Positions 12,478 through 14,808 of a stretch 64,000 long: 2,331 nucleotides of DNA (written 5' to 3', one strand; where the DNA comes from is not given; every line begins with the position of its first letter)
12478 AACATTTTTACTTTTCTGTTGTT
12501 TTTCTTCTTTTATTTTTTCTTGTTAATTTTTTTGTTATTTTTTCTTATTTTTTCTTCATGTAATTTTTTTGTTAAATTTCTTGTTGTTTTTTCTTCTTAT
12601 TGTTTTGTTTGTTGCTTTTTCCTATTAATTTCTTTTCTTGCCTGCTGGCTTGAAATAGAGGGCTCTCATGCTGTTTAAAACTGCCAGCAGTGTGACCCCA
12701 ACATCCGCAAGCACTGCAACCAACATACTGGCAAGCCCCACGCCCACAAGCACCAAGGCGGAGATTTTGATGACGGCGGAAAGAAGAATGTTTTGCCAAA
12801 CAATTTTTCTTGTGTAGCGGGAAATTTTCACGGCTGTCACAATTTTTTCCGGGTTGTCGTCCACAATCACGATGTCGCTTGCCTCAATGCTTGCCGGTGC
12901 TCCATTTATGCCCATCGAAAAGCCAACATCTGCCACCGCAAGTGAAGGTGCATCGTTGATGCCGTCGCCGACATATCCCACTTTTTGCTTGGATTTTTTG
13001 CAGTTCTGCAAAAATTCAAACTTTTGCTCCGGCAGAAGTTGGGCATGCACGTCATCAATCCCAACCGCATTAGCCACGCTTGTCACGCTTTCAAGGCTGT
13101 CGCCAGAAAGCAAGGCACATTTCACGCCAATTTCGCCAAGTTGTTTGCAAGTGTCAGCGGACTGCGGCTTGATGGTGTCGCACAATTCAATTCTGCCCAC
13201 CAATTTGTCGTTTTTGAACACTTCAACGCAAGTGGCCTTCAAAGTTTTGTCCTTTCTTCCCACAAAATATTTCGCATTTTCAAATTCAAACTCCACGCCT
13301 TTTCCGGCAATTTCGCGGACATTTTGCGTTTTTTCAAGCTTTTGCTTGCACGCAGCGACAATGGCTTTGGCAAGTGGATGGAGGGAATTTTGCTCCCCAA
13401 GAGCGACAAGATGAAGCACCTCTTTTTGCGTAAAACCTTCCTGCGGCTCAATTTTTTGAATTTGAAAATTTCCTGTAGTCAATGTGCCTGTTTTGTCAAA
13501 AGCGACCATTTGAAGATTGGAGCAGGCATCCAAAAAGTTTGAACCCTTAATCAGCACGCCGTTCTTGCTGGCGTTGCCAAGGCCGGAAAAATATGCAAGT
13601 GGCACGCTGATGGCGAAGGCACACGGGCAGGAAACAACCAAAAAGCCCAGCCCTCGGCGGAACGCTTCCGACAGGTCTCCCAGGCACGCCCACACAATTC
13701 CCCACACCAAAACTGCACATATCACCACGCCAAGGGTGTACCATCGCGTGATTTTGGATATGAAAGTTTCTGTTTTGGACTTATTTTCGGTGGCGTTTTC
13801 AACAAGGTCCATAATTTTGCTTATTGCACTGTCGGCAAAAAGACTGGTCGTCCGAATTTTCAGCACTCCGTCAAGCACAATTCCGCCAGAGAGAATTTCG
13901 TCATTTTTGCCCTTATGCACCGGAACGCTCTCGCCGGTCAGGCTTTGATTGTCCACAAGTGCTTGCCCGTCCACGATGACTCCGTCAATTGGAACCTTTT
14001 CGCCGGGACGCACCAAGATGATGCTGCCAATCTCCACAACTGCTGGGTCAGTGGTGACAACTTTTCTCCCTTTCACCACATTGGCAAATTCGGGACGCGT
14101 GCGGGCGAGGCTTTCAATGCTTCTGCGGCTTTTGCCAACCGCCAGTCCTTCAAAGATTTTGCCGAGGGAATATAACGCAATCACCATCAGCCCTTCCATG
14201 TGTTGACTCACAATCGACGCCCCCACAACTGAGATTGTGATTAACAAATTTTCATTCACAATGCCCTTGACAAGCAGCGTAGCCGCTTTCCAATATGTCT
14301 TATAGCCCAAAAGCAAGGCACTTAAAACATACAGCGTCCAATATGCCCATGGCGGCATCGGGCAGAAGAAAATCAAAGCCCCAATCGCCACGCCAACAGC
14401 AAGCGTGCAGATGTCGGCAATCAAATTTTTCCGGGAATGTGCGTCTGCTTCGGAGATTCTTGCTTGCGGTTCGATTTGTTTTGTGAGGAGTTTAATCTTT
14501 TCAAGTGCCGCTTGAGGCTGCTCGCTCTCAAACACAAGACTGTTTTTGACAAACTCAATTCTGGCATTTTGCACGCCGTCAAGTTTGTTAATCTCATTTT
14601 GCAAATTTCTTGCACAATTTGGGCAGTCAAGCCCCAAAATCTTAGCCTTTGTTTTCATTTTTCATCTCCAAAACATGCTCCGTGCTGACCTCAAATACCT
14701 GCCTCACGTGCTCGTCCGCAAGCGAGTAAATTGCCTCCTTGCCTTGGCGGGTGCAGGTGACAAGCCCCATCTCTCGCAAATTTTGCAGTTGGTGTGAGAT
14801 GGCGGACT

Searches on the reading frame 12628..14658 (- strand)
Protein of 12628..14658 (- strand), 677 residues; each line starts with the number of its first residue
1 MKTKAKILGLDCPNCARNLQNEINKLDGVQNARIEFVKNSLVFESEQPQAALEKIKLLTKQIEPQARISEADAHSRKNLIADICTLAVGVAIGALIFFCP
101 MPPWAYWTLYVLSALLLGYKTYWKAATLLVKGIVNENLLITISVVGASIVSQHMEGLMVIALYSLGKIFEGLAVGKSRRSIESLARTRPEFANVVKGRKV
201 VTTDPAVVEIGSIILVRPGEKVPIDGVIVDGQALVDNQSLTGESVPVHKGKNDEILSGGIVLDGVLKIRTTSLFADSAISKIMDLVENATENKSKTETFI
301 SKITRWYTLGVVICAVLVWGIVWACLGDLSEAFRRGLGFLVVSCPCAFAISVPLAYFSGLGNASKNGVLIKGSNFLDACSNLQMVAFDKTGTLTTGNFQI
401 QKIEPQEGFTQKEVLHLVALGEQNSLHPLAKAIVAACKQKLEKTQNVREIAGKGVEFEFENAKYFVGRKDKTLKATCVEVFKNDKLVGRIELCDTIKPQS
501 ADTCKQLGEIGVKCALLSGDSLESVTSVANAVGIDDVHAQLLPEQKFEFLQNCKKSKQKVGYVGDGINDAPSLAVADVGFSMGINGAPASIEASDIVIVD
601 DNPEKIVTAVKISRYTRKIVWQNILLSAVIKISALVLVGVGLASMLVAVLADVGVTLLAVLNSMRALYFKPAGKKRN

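Call 31: search_protein_families(library=pfam, proteins=[window:12628-14658:-], max_evalue=0.00001)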
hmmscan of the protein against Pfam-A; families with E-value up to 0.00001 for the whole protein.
window:12628-14658:- (677 aa): 3 families
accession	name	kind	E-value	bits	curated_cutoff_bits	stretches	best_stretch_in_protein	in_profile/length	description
PF00122.25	E1-E2_ATPase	-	5.1e-48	163.4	28.1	1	188-366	3-181/181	E1-E2 ATPase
PF00702.32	Hydrolase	-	2.6e-28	100.2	26.4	1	384-577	3-191/191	haloacid dehalogenase-like hydrolase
PF00403.32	HMA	-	1.4e-06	29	24.8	1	9-56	6-53/62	Heavy-metal-associated domain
